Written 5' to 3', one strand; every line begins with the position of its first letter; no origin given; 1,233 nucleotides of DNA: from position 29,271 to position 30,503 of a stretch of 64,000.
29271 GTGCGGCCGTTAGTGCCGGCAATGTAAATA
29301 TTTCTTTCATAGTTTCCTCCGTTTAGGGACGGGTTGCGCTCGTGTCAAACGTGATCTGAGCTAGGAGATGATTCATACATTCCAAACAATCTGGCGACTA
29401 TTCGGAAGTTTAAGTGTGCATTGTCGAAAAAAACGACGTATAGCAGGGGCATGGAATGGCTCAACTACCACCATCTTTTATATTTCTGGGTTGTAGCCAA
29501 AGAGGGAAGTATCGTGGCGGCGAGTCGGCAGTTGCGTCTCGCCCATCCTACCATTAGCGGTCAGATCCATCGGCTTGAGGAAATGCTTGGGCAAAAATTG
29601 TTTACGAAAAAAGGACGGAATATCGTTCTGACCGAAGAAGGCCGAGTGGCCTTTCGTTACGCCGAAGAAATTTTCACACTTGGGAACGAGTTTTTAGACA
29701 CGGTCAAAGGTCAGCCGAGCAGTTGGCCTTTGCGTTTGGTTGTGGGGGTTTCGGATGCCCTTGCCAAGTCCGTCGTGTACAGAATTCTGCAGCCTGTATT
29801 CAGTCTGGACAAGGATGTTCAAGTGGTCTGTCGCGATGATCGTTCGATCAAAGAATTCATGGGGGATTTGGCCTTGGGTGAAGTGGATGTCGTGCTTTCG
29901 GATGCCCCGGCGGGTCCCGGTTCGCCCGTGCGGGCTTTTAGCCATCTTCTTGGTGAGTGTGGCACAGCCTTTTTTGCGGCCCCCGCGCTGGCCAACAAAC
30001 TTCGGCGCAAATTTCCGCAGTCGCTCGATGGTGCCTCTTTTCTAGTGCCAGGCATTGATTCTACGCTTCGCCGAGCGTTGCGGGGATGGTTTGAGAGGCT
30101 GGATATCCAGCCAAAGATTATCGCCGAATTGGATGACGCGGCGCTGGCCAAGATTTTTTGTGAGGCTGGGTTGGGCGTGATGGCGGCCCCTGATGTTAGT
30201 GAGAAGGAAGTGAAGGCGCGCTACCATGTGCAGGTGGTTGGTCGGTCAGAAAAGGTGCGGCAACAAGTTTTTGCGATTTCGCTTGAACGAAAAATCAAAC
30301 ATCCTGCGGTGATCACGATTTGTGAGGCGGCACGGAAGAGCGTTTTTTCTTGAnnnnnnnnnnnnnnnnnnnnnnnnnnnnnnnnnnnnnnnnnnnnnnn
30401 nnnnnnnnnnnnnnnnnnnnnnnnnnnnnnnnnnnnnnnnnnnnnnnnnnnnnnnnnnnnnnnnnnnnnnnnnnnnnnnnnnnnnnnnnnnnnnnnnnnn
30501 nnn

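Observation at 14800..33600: About 19-kb region densely packed with general-stress-type genes and paralog pairs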

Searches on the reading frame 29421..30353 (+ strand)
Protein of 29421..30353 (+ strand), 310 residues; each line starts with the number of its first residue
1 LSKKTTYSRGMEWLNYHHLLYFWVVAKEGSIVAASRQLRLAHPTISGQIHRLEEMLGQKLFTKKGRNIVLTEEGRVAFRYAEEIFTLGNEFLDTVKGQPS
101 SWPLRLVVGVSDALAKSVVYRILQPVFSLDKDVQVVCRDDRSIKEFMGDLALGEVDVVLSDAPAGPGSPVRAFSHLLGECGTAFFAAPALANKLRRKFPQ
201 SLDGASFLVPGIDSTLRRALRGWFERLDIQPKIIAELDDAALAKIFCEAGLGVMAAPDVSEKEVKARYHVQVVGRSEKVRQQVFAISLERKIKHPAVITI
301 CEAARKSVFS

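Call 6: search_protein_families(library=pfam, proteins=[window:29421-30353:+], max_evalue=0.01)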
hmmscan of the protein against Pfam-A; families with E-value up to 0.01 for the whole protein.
window:29421-30353:+ (310 aa): 2 families
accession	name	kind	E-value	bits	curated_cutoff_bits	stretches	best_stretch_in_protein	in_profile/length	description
PF00126.33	HTH_1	-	4.8e-18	65.3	26.6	1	17-75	2-60/60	Bacterial regulatory helix-turn-helix protein, lysR family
PF03466.25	LysR_substrate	-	6.9e-15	55.4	28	1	105-305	7-205/209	LysR substrate binding domain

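Call 22: find_homologous_proteins(query=window:29451-30353:+, max_evalue=1e-30)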
Query window:29451-30353:+ (300 aa): 7757 proteins with E <= 1e-30 among 8000 candidates; the best 120 are listed.
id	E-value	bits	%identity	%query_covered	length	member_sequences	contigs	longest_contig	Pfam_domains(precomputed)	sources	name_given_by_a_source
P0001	1.3e-194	663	100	100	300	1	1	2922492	PF00126.34,PF03466.26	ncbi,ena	-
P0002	5.2e-158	543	80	100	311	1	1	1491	PF00126.34,PF03466.26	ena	-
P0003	4.4e-156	537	79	100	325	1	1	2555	PF00126.34,PF03466.26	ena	-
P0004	7.2e-156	536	79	100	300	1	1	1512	PF00126.34,PF03466.26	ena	-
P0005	8.8e-156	536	81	100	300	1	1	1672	PF00126.34,PF03466.26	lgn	-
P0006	2.0e-155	534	79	100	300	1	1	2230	PF00126.34,PF03466.26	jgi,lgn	jgi:LysR family transcriptional activator of nhaA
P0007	2.1e-155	534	80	100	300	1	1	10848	PF00126.34,PF03466.26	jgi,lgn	jgi:LysR family transcriptional activator of nhaA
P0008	7.7e-155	533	78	100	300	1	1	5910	PF00126.34,PF03466.26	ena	-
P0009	1.7e-154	531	78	100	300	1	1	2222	PF00126.34,PF03466.26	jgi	jgi:LysR family transcriptional activator of nhaA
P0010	6.0e-154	530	77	100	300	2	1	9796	PF00126.34,PF03466.26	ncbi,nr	ncbi:MAG: transcriptional activator NhaR [Deltaproteobacteria bacterium]|nr:transcriptional activato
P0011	1.1e-153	529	78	100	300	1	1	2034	PF00126.34,PF03466.26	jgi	jgi:LysR family transcriptional regulator, transcriptional activator of nhaA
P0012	2.7e-153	527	78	100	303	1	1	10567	PF00126.34,PF03466.26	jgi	jgi:LysR family transcriptional activator of nhaA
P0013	5.8e-153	526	78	99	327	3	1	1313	PF00126.34,PF03466.26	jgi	-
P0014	6.7e-153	526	77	100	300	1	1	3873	PF00126.34,PF03466.26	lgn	-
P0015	7.5e-151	519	77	100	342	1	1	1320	PF00126.34,PF03466.26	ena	-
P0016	3.2e-150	517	75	100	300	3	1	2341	PF00126.34,PF03466.26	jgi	jgi:LysR family transcriptional activator of nhaA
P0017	1.1e-149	516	77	100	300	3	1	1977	PF00126.34,PF03466.26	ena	-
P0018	1.0e-147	509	77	100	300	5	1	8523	PF00126.34,PF03466.26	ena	-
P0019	1.1e-147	509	77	100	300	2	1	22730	PF00126.34,PF03466.26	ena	-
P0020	6.5e-145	500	74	100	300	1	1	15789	PF00126.34,PF03466.26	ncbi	-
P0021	3.0e-143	494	72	100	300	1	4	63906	PF00126.34,PF03466.26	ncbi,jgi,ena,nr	ncbi:MAG: LysR family transcriptional regulator [Deltaproteobacteria bacterium RIFOXYB12_FULL_58_9]|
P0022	2.0e-142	492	71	100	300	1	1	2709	PF00126.34,PF03466.26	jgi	jgi:LysR family transcriptional activator of nhaA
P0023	1.0e-141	489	73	100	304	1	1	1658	PF00126.34,PF03466.26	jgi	jgi:LysR family transcriptional activator of nhaA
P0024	3.4e-141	488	72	100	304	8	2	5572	PF00126.34,PF03466.26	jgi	-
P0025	5.8e-141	487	72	100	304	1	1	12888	PF00126.34,PF03466.26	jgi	jgi:LysR family transcriptional activator of nhaA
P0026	2.2e-140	485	72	100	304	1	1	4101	PF00126.34,PF03466.26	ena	-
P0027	3.6e-140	484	70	100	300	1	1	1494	PF00126.34,PF03466.26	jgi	jgi:LysR family transcriptional activator of nhaA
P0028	9.7e-140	483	73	99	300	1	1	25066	PF00126.34,PF03466.26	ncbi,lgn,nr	ncbi:MAG: LysR family transcriptional regulator [Deltaproteobacteria bacterium]|nr:LysR family trans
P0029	8.2e-139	480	71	100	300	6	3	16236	PF00126.34,PF03466.26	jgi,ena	-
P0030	3.8e-138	478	71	100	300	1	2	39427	PF00126.34,PF03466.26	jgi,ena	-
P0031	3.8e-138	478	71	100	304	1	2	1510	PF00126.34,PF03466.26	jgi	jgi:LysR family transcriptional activator of nhaA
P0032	4.4e-138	478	71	100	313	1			PF00126.34,PF03466.26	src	-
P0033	4.7e-138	477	70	100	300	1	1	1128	PF00126.34,PF03466.26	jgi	jgi:LysR family transcriptional activator of nhaA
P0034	5.7e-138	477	71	100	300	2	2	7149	PF00126.34,PF03466.26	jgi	-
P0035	8.2e-138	477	70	100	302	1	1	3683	PF00126.34,PF03466.26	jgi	jgi:LysR family transcriptional regulator, transcriptional activator of nhaA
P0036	1.3e-137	476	71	100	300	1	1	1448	PF00126.34,PF03466.26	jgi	jgi:LysR family transcriptional regulator, transcriptional activator of nhaA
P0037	1.9e-137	475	71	100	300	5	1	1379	PF00126.34,PF03466.26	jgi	jgi:LysR family transcriptional activator of nhaA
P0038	3.5e-137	475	70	100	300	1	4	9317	PF00126.34,PF03466.26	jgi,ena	-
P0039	6.4e-137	474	70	100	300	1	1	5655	PF00126.34,PF03466.26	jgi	jgi:LysR family transcriptional regulator, transcriptional activator of nhaA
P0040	7.5e-137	473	71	100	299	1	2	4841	PF00126.34,PF03466.26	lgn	-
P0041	7.8e-137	473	70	100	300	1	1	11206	PF00126.34,PF03466.26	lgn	-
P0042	1.3e-136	473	71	99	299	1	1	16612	PF00126.34,PF03466.26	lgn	-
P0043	1.4e-136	473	70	100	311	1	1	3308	PF00126.34,PF03466.26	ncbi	-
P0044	1.5e-136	472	69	100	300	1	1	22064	PF00126.34,PF03466.26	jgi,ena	-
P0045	2.8e-136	472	70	100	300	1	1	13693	PF00126.34,PF03466.26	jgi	jgi:LysR family transcriptional activator of nhaA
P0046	3.1e-136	471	70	100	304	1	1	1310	PF00126.34,PF03466.26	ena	-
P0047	4.4e-136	471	69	100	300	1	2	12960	PF00126.34,PF03466.26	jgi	jgi:LysR family transcriptional regulator, transcriptional activator of nhaA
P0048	5.7e-136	471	68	100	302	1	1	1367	PF00126.34,PF03466.26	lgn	-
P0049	7.2e-136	470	69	100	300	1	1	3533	PF00126.34,PF03466.26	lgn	-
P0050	1.2e-135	470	70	100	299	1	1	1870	PF00126.34,PF03466.26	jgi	jgi:LysR family transcriptional regulator, transcriptional activator of nhaA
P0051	1.3e-135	469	70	100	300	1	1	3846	PF00126.34,PF03466.26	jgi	jgi:LysR family transcriptional regulator, transcriptional activator of nhaA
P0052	1.4e-135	469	71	100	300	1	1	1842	PF00126.34,PF03466.26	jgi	jgi:LysR family transcriptional activator of nhaA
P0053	1.5e-135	469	69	100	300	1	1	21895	PF00126.34,PF03466.26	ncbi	-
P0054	2.2e-135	469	70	100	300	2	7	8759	PF00126.34,PF03466.26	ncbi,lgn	-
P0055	2.8e-135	468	69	100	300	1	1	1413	PF00126.34,PF03466.26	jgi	jgi:LysR family transcriptional activator of nhaA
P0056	3.2e-135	468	69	100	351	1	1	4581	PF00126.34,PF03466.26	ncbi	-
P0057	3.3e-135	468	70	100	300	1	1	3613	PF00126.34,PF03466.26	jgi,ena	-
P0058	4.4e-135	468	69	100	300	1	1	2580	PF00126.34,PF03466.26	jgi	jgi:LysR family transcriptional activator of nhaA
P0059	4.6e-135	468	68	100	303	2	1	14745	PF00126.34,PF03466.26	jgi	-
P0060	4.8e-135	468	68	100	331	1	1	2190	PF00126.34,PF03466.26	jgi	jgi:LysR family transcriptional activator of nhaA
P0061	6.0e-135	467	69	100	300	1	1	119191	PF00126.34,PF03466.26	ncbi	-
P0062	6.4e-135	467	70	100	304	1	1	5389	PF00126.34,PF03466.26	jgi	jgi:LysR family transcriptional activator of nhaA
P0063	7.9e-135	467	70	100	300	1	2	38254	PF00126.34,PF03466.26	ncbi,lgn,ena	-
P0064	9.0e-135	467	69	100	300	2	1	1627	PF00126.34,PF03466.26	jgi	jgi:LysR family transcriptional activator of nhaA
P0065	9.5e-135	467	69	100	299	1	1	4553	PF00126.34,PF03466.26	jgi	-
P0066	1.7e-134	466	69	100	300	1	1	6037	PF00126.34,PF03466.26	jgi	jgi:LysR family transcriptional activator of nhaA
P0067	2.2e-134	465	69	100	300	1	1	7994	PF00126.34,PF03466.26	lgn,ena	-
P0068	2.7e-134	465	69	100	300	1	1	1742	PF00126.34,PF03466.26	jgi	jgi:LysR family transcriptional regulator, transcriptional activator of nhaA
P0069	4.0e-134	465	69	100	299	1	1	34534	PF00126.34,PF03466.26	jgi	-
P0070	4.6e-134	464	69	100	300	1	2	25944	PF00126.34,PF03466.26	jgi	jgi:LysR family transcriptional regulator, transcriptional activator of nhaA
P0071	4.7e-134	464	67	100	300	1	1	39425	PF00126.34,PF03466.26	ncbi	-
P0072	6.1e-134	464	69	100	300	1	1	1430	PF00126.34,PF03466.26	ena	-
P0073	6.8e-134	464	70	100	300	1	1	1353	PF00126.34,PF03466.26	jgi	jgi:LysR family transcriptional activator of nhaA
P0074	7.9e-134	464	69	100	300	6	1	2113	PF00126.34,PF03466.26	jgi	-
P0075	1.3e-133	463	69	100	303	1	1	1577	PF00126.34,PF03466.26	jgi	-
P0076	1.4e-133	463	69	100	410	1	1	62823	PF00126.34,PF03466.26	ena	-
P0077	1.6e-133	463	69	100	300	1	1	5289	PF00126.34,PF03466.26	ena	-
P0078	1.8e-133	462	69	100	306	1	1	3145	PF00126.34,PF03466.26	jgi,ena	-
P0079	1.9e-133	462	70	100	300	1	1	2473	PF00126.34,PF03466.26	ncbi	-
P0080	2.0e-133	462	67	100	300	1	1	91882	PF00126.34,PF03466.26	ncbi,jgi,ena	-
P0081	2.1e-133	462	68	100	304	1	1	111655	PF00126.34,PF03466.26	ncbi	-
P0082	2.1e-133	462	69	100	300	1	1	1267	PF00126.34,PF03466.26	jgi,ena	-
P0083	2.3e-133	462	70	100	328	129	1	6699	PF00126.34,PF03466.26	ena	-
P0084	3.0e-133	462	67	100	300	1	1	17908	PF00126.34,PF03466.26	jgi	jgi:LysR family transcriptional regulator, transcriptional activator of nhaA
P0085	3.1e-133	462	68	100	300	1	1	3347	PF00126.34,PF03466.26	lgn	-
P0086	3.7e-133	461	68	100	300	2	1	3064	PF00126.34,PF03466.26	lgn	-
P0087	4.4e-133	461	68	100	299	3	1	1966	PF00126.34,PF03466.26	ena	-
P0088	4.7e-133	461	68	100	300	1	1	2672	PF00126.34,PF03466.26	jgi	jgi:LysR family transcriptional activator of nhaA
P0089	5.2e-133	461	67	100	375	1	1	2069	PF00126.34,PF03466.26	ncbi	-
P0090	5.7e-133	461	69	100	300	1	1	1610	PF00126.34,PF03466.26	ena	-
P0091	5.8e-133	461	68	100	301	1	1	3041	PF00126.34,PF03466.26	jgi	-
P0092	5.9e-133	461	68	100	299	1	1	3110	PF00126.34,PF03466.26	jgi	jgi:LysR family transcriptional regulator, transcriptional activator of nhaA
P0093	7.5e-133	460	69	100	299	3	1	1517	PF00126.34,PF03466.26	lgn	-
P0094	8.3e-133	460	68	100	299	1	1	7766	PF00126.34,PF03466.26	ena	-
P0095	9.9e-133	460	69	100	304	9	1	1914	PF00126.34,PF03466.26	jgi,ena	-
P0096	1.0e-132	460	68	100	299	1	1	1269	PF00126.34,PF03466.26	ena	-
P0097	1.5e-132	459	67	100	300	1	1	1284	PF00126.34,PF03466.26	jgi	jgi:LysR family transcriptional regulator, transcriptional activator of nhaA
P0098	1.8e-132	459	66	100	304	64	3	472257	PF00126.34,PF03466.26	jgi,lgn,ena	-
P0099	1.8e-132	459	68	100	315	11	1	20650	PF00126.34,PF03466.26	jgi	jgi:LysR family transcriptional activator of nhaA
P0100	2.1e-132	459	68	100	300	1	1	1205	PF00126.34,PF03466.26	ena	-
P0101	2.2e-132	459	68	100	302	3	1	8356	PF00126.34,PF03466.26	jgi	jgi:LysR family transcriptional activator of nhaA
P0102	2.2e-132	459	68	100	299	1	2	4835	PF00126.34,PF03466.26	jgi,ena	jgi:LysR family transcriptional activator of nhaA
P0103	2.6e-132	459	68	100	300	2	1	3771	PF00126.34,PF03466.26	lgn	-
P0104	3.1e-132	458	67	100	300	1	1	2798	PF00126.34,PF03466.26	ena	-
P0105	3.1e-132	458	69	100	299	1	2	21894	PF00126.34,PF03466.26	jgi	-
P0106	3.1e-132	458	68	100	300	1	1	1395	PF00126.34,PF03466.26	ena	-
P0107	3.6e-132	458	69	100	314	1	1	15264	PF00126.34,PF03466.26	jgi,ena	-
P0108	4.1e-132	458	68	100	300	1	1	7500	PF00126.34,PF03466.26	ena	-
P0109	4.9e-132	458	67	100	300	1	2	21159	PF00126.34,PF03466.26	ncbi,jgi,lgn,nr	ncbi:MAG: transcriptional activator NhaR [Myxococcaceae bacterium]|nr:MAG: transcriptional activator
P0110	5.8e-132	457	68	100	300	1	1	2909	PF00126.34,PF03466.26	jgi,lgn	jgi:LysR family transcriptional activator of nhaA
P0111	5.9e-132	457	68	100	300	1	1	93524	PF00126.34,PF03466.26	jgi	-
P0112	6.2e-132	457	68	100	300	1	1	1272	PF00126.34,PF03466.26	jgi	jgi:LysR family transcriptional activator of nhaA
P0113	6.2e-132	457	68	100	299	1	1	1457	PF00126.34,PF03466.26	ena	-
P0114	7.4e-132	457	67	100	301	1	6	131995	PF00126.34,PF03466.26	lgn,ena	-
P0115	8.1e-132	457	68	100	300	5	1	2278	PF00126.34,PF03466.26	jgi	jgi:LysR family transcriptional activator of nhaA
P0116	8.1e-132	457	68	100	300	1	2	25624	PF00126.34,PF03466.26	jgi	jgi:LysR family transcriptional activator of nhaA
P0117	1.1e-131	457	67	100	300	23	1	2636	PF00126.34,PF03466.26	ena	-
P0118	1.1e-131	456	68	100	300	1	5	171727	PF00126.34,PF03466.26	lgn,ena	-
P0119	1.3e-131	456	67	100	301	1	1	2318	PF00126.34,PF03466.26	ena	-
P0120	1.5e-131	456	69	100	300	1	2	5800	PF00126.34,PF03466.26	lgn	-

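Call 23: find_encoding_contigs(protein=P0001, flank=2000, max_places=3)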
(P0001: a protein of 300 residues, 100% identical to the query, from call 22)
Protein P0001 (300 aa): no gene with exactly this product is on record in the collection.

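Call 24: list_cluster_members(proteins=[P0001])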
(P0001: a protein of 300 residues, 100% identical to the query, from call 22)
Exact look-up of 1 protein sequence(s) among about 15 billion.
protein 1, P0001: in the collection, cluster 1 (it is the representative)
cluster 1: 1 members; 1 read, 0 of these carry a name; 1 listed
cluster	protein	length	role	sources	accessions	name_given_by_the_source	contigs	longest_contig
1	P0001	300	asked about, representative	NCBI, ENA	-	-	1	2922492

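Call 26: search_protein_families(library=ncbifam, proteins=[window:29451-30353:+], max_evalue=0.1)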
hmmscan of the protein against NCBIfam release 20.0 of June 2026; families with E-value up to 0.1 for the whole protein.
window:29451-30353:+ (300 aa): 54 families (the best 25 are shown)
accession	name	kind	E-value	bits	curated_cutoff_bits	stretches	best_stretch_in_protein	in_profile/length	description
NF008284.0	PRK11062.1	equivalog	2.4e-67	227.2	219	1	1-299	1-294/299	transcriptional activator NhaR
NF040786.1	LysR_Sec_metab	equivalog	3e-17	62.6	250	1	5-133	2-130/298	selenium metabolism-associated LysR family transcriptional regulator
TIGR02424.1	TF_pcaQ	equivalog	4.6e-17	61.9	303.8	1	5-214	4-212/300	pca operon transcription factor PcaQ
NF053705.1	TransRegGltCGpos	equivalog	6.8e-17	61.6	350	1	7-281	4-276/300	glutamate biosynthesis transcriptional regulator GltC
NF047354.1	trans_reg_GltC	equivalog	2e-16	60.4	300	1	8-151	5-146/290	glutamate biosynthesis transcriptional regulator GltC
NF047520.1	trans_act_CidR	equivalog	3.6e-16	59.2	415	1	6-262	3-255/292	cidABC operon transcriptional activator CidR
NF008722.0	PRK11716.1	equivalog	5.9e-16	58.3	246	1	5-289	2-285/293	HTH-type transcriptional activator IlvY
NF045775.1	acetoin_reg_AlsR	exception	9.2e-16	58.2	430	1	6-293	3-287/290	acetoin biosynthesis transcriptional regulator AlsR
TIGR03339.1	phn_lysR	subfamily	1.6e-14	53.8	341.1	1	11-82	4-75/279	aminoethylphosphonate catabolism associated LysR family transcriptional regulator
NF047711.1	PutUtilRegPtrR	equivalog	8e-14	51.4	400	1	7-91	4-88/283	putrescine utilization regulator PtrR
NF007307.0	PRK09791.1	equivalog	1.6e-13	50.5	336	1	6-167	7-167/302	LysR family transcriptional regulator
NF007385.0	PRK09906.1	equivalog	7e-13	48.4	356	1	6-247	3-242/296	DNA-binding transcriptional regulator HcaR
NF008416.0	PRK11242.1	equivalog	7.9e-13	48.4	277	1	7-74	4-71/300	transcriptional regulator CynR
TIGR03418.1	chol_sulf_TF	equivalog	5.5e-12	45.3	324.8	1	8-73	5-70/291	choline sulfate utilization transcriptional regulator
NF007439.0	PRK09986.1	equivalog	5.6e-12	45.6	290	1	7-100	10-103/296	LysR family transcriptional regulator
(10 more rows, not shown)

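Call 29: find_encoding_contigs(protein=P0098, flank=10000, max_places=3)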
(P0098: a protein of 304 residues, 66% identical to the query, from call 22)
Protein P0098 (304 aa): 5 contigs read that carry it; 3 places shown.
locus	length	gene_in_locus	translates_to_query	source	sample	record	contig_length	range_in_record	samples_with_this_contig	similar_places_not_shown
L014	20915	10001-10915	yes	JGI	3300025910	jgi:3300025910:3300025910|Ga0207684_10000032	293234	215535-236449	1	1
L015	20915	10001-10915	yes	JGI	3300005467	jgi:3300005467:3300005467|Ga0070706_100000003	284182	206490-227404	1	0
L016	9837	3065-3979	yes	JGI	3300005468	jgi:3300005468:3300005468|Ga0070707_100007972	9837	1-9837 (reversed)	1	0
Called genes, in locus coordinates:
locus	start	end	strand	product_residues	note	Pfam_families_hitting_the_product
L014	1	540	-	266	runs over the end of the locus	PF13640:2OG-FeII_Oxy_3 (faint), PF09859:Oxygenase-NA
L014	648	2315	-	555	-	PF12222:PNGaseA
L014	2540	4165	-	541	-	PF00118:Cpn60_TCP1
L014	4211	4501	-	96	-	PF00166:Cpn10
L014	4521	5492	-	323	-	PF01145:Band_7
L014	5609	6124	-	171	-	PF00011:HSP20, PF17886:ArsA_HSP20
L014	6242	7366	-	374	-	PF00487:FA_desaturase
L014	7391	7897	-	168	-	-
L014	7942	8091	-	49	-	PF18919:DUF5670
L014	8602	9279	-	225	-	-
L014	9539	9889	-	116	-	PF02482:Ribosomal_S30AE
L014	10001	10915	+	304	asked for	PF00126:HTH_1, PF03466:LysR_substrate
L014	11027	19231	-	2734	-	PF11329:DUF3131 (weak), PF10091:Glycoamylase, PF06165:GH94_b-supersand, PF17167:Glyco_hydro_94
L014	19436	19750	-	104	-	PF03992:ABM (faint)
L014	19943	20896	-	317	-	PF00126:HTH_1, PF03466:LysR_substrate (weak)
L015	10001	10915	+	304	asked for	PF00126:HTH_1, PF03466:LysR_substrate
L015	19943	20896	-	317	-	PF00126:HTH_1, PF03466:LysR_substrate (weak)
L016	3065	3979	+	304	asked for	PF00126:HTH_1, PF03466:LysR_substrate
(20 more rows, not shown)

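Call 30: find_encoding_contigs(protein=P0007, flank=10000, max_places=2)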
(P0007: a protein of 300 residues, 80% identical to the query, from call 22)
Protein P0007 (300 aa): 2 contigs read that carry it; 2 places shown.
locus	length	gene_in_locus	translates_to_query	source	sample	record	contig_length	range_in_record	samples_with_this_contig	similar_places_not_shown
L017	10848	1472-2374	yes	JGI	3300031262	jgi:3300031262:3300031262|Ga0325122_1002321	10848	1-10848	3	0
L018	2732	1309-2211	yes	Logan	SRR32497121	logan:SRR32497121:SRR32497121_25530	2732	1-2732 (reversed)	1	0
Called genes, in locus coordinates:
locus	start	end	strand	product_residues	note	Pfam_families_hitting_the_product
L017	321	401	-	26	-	-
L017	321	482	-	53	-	-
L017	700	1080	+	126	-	PF00076:RRM_1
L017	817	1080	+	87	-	PF00076:RRM_1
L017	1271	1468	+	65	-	-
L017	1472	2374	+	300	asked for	PF00126:HTH_1, PF03466:LysR_substrate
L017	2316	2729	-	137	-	PF02482:Ribosomal_S30AE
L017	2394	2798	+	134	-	-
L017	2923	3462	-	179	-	-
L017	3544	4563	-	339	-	-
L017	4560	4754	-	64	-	-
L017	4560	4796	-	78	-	-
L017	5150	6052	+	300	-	-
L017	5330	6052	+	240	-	-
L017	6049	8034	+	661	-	PF18884:TSP3_bac (faint)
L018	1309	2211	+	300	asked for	PF00126:HTH_1, PF03466:LysR_substrate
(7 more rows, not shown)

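Call 31: find_encoding_contigs(protein=P0061, flank=10000, max_places=2)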
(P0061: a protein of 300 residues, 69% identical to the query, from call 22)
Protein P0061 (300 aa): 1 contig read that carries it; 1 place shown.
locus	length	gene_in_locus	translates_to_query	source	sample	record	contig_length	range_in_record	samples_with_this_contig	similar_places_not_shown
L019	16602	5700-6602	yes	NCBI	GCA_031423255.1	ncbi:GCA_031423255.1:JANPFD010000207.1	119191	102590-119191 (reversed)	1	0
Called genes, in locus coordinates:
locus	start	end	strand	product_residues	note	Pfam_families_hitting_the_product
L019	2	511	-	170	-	?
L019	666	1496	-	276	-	PF00520:Ion_trans, PF08016:PKD_channel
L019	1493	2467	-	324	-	PF03741:TerC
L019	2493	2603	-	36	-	-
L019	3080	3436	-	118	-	PF02482:Ribosomal_S30AE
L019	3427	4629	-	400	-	PF18854:baeRF_family10, PF18845:baeRF_family3 (weak), PF10116:Host_attach (weak)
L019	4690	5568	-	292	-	PF00990:GGDEF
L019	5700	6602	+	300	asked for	PF00126:HTH_1, PF03466:LysR_substrate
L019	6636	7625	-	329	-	PF00483:NTP_transferase, PF12804:NTP_transf_3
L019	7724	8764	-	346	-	PF01145:Band_7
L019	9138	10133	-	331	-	PF08843:AbiEii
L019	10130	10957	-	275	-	-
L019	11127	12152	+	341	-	PF00589:Phage_integrase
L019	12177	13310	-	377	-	PF04909:Amidohydro_2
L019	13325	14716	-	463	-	PF07238:PilZ, PF08308:PEGA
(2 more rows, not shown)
